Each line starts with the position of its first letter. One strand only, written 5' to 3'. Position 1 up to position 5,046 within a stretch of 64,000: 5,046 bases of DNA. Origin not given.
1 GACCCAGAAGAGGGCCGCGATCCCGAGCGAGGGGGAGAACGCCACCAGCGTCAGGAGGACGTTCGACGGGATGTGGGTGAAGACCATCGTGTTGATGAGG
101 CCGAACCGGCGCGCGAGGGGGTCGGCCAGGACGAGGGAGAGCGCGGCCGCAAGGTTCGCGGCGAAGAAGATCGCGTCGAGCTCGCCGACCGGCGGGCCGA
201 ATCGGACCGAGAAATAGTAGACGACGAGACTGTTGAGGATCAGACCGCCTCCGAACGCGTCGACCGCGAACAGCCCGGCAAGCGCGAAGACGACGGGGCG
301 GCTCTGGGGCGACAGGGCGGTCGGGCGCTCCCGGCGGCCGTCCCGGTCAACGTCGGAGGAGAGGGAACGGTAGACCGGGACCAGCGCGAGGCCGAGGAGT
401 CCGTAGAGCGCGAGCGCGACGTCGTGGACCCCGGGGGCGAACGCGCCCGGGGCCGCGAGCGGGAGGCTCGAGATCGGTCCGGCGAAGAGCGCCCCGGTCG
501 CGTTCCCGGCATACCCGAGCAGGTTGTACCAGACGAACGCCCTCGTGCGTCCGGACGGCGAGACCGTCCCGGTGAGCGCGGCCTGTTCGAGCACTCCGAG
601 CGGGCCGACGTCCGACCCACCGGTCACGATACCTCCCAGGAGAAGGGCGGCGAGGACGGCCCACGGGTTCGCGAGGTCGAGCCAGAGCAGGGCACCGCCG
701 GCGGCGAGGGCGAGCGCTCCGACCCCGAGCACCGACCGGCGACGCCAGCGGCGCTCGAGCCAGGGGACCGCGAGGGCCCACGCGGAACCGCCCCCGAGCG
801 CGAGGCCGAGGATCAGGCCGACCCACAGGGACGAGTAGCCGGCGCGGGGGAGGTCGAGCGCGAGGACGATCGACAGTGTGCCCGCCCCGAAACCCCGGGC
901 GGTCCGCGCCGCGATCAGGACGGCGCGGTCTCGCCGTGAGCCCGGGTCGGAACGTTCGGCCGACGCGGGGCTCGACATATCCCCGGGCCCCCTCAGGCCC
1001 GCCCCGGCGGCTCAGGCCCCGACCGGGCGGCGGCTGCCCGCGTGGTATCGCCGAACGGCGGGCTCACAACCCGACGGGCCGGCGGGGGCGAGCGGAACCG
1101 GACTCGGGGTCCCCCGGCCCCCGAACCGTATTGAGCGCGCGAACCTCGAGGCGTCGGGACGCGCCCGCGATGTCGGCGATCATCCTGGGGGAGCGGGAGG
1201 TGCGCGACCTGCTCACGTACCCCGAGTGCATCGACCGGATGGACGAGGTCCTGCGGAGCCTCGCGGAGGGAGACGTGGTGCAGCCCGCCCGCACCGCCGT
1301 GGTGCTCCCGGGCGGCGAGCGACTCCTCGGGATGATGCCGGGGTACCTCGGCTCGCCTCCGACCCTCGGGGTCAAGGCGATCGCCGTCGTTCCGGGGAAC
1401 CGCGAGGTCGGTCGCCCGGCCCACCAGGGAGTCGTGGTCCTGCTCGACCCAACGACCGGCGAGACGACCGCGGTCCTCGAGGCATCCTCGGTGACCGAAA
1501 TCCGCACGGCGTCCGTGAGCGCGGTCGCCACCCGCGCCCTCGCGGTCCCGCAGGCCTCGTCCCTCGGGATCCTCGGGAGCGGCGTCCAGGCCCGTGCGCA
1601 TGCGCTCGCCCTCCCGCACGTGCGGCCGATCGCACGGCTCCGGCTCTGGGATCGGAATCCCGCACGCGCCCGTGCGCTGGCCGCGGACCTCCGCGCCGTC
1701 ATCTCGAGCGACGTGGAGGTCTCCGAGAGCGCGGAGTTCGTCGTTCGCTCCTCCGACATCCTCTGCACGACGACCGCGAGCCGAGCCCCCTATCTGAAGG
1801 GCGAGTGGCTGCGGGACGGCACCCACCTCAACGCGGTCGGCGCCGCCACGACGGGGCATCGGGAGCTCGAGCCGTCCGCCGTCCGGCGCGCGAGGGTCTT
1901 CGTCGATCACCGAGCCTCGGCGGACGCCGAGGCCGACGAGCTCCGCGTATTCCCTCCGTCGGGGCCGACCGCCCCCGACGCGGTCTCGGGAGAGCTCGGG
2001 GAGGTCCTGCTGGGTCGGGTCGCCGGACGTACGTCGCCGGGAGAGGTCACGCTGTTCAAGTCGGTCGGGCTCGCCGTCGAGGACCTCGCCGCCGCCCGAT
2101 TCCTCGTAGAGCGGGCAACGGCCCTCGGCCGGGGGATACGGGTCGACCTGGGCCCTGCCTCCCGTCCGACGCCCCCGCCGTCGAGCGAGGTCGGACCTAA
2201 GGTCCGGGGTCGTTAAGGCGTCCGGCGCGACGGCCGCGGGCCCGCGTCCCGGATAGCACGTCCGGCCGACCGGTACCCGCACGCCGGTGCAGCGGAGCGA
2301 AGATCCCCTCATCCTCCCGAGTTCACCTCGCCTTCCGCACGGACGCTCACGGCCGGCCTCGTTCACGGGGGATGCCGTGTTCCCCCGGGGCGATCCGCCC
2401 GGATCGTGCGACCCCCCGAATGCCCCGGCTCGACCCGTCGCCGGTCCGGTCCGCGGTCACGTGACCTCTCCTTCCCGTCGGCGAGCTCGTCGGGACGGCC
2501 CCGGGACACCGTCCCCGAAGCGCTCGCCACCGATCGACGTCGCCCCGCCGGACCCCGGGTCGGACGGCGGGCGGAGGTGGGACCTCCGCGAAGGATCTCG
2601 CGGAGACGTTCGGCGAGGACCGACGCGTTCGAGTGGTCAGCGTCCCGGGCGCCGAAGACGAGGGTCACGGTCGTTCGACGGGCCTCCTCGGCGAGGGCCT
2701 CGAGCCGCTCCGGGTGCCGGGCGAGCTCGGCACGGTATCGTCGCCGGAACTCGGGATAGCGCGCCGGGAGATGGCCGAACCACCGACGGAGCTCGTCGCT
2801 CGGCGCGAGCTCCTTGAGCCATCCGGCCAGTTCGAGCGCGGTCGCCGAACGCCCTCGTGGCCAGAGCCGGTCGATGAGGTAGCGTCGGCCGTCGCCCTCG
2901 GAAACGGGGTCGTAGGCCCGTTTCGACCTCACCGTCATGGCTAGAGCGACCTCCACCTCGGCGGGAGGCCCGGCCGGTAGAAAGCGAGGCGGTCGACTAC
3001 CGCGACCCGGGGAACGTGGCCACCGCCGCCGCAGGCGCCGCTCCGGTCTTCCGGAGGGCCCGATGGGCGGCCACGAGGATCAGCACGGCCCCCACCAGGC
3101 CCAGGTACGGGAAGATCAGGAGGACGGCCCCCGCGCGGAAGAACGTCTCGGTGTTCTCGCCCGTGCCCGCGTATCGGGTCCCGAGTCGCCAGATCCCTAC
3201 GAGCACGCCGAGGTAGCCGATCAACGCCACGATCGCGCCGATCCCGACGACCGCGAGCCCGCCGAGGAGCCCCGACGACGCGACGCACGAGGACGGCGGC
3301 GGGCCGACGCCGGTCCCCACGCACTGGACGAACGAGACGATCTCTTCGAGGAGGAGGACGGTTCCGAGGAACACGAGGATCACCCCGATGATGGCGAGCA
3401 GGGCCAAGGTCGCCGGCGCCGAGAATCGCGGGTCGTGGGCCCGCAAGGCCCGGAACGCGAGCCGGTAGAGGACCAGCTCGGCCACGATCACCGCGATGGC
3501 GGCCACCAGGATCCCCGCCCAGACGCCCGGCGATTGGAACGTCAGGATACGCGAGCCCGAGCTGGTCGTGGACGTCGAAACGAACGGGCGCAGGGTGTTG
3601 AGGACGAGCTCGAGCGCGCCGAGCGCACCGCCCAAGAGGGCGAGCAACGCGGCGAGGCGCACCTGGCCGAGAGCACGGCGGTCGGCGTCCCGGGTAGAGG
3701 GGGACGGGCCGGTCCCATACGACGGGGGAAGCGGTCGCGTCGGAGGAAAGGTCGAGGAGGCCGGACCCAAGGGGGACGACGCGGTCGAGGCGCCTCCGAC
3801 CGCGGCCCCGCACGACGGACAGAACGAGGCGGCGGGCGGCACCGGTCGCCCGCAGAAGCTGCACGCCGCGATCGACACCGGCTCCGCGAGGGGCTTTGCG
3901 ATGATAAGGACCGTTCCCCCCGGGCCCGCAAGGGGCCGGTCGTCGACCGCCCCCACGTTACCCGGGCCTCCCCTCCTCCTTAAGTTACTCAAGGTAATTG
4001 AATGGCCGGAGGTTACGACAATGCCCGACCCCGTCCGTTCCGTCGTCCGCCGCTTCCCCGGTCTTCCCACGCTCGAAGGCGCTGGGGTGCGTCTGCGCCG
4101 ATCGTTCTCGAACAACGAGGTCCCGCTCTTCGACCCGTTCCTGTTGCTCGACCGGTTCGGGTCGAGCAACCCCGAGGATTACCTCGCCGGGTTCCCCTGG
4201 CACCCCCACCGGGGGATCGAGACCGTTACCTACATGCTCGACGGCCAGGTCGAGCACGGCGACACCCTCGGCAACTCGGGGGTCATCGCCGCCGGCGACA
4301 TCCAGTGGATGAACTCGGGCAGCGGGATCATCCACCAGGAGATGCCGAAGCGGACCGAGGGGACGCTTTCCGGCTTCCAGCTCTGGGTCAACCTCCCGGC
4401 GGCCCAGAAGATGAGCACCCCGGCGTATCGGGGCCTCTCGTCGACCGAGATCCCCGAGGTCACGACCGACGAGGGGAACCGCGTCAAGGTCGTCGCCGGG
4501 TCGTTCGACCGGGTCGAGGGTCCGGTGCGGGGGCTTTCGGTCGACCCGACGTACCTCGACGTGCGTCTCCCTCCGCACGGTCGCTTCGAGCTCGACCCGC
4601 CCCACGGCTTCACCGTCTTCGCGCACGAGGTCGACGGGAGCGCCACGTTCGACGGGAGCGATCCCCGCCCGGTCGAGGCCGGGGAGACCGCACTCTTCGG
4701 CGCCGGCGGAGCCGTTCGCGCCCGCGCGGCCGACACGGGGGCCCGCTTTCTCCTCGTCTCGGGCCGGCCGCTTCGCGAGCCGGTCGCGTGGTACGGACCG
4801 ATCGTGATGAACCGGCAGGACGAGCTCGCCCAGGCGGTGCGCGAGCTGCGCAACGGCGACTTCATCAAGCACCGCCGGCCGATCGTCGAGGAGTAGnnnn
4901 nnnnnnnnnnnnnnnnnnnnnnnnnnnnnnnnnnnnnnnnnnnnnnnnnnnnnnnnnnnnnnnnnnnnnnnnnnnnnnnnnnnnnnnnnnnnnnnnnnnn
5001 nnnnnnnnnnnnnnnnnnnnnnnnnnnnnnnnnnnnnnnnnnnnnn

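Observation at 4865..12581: Complete LysW/ArgW carrier-protein amino-acid biosynthesis operon with argG-argH fused to its 5' end; lysW is missing from the ORF track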

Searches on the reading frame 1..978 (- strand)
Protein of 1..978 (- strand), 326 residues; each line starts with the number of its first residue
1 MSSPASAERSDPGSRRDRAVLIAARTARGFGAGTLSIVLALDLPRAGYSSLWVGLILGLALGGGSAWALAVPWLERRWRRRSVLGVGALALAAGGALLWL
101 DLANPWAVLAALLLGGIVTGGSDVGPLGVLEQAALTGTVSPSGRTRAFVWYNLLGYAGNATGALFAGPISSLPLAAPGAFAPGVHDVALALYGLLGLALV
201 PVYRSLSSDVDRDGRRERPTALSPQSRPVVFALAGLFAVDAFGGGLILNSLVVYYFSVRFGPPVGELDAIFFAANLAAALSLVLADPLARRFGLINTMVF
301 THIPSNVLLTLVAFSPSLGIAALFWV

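Call 11: search_protein_families(library=pfam, max_evalue=0.00001, proteins=[window:1-978:-])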
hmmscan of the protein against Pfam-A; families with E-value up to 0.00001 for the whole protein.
window:1-978:- (326 aa): 2 families
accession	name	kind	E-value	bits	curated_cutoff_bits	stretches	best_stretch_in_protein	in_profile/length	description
PF13347.12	MFS_2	-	6.1e-12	45.3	27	1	138-315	126-309/427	MFS/sugar transport protein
PF07690.21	MFS_1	-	1.8e-08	34.1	33.4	1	27-325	7-298/347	Major Facilitator Superfamily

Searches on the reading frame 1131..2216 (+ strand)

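Call 11: search_protein_families(library=pfam, max_evalue=0.00001, proteins=[window:1131-2216:+])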
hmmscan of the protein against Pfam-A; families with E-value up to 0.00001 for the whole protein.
window:1131-2216:+ (361 aa): 1 family
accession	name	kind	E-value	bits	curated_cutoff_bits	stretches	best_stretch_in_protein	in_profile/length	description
PF02423.21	OCD_Mu_crystall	-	3.1e-77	260.1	24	1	19-330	6-311/314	Ornithine cyclodeaminase/mu-crystallin family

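Call 33: search_protein_families(library=ncbifam, max_evalue=0.001, proteins=[window:1131-2216:+])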
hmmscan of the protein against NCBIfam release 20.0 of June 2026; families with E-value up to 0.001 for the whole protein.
window:1131-2216:+ (361 aa): 14 families
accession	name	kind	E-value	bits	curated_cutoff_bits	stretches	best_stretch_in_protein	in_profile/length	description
NF004793.0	PRK06141.1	equivalog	2.8e-68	230.2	322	1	19-329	4-311/314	bifunctional Delta(1)-pyrroline-2-carboxylate/Delta(1)-piperideine-2-carboxylate reductase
NF006379.0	PRK08618.1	equivalog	6.7e-67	226.1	417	1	18-339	3-325/326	ornithine cyclodeaminase family protein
TIGR02371.1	ala_DH_arch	equivalog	2.1e-58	198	409.15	1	16-340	2-324/325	alanine dehydrogenase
NF006141.0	PRK08291.1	equivalog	4.9e-54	183.5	408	1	17-337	5-327/330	cyclodeaminase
TIGR02992.1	ectoine_eutC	equivalog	5.9e-53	180.1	471.65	1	18-336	3-323/326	ectoine utilization protein EutC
NF005603.0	PRK07340.1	equivalog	2.4e-50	171.5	266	1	16-328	4-302/307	delta(1)-pyrroline-2-carboxylate reductase family protein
NF045643.1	ImmsucRedBhcD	equivalog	2.8e-48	164.9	500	1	17-340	2-321/321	iminosuccinate reductase BhcD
TIGR03944.1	dehyd_SbnB_fam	equivalog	2.9e-45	154.7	326.9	1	17-339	2-325/327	2,3-diaminopropionate biosynthesis protein SbnB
NF005762.1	PRK07589.1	equivalog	4.2e-42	144.3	350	1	79-342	65-322/334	ornithine cyclodeaminase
NF045512.1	PyrPipCarbRedLhpI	equivalog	4.6e-37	127.8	400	1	21-325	5-293/298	bifunctional Delta(1)-pyrroline-2-carboxylate/Delta(1)-piperideine-2-carboxylate reductase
NF005296.0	PRK06823.1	equivalog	1.2e-34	119.7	438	1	18-327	3-311/315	ornithine cyclodeaminase family protein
NF005011.0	PRK06407.1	subfamily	1.7e-28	99.7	337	1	20-324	6-294/302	ornithine cyclodeaminase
NF004848.0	PRK06199.1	subfamily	7.6e-26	91.1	362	1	60-263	72-281/379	tyramine oxidase subunit B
NF001319.0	PRK00258.3-3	equivalog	5.2e-05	22.4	252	1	135-215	115-192/279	shikimate dehydrogenase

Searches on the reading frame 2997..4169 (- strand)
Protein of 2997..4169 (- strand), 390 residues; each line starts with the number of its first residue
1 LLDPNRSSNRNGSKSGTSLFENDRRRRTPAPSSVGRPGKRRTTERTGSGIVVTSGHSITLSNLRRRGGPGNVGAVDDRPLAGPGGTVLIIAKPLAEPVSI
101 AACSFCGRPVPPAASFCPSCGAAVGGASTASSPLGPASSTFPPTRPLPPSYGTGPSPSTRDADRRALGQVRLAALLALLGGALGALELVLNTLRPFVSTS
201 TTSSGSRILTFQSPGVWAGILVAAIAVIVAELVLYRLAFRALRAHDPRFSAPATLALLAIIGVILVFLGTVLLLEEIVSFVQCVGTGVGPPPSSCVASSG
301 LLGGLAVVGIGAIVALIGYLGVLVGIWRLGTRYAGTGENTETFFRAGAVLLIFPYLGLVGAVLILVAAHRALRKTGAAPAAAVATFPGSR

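Call 11: search_protein_families(library=pfam, max_evalue=0.00001, proteins=[window:2997-4169:-])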
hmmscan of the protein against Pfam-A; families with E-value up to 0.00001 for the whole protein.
window:2997-4169:- (390 aa): 1 family
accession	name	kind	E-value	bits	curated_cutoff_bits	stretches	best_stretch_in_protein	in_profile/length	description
PF06157.16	DUF973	-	4.3e-11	42.9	26.4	1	166-378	4-203/309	Protein of unknown function (DUF973)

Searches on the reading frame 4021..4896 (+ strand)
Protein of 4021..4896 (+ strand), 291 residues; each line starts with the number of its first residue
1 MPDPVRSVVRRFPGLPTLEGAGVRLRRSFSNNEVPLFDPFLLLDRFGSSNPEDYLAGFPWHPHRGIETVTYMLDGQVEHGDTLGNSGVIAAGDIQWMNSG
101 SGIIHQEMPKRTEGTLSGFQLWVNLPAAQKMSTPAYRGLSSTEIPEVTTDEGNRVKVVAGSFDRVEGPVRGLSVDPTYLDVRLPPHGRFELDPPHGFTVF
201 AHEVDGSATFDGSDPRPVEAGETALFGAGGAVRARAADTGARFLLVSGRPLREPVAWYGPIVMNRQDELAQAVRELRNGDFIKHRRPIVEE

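Call 11: search_protein_families(library=pfam, max_evalue=0.00001, proteins=[window:4021-4896:+])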
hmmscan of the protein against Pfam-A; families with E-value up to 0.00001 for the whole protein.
window:4021-4896:+ (291 aa): 2 families
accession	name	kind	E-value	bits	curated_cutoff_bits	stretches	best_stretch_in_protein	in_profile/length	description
PF02678.22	Pirin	-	1.2e-35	122.2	26.1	1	23-123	2-108/108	Pirin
PF05726.19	Pirin_C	-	2.4e-26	92.5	27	1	178-281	1-102/103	Pirin C-terminal cupin domain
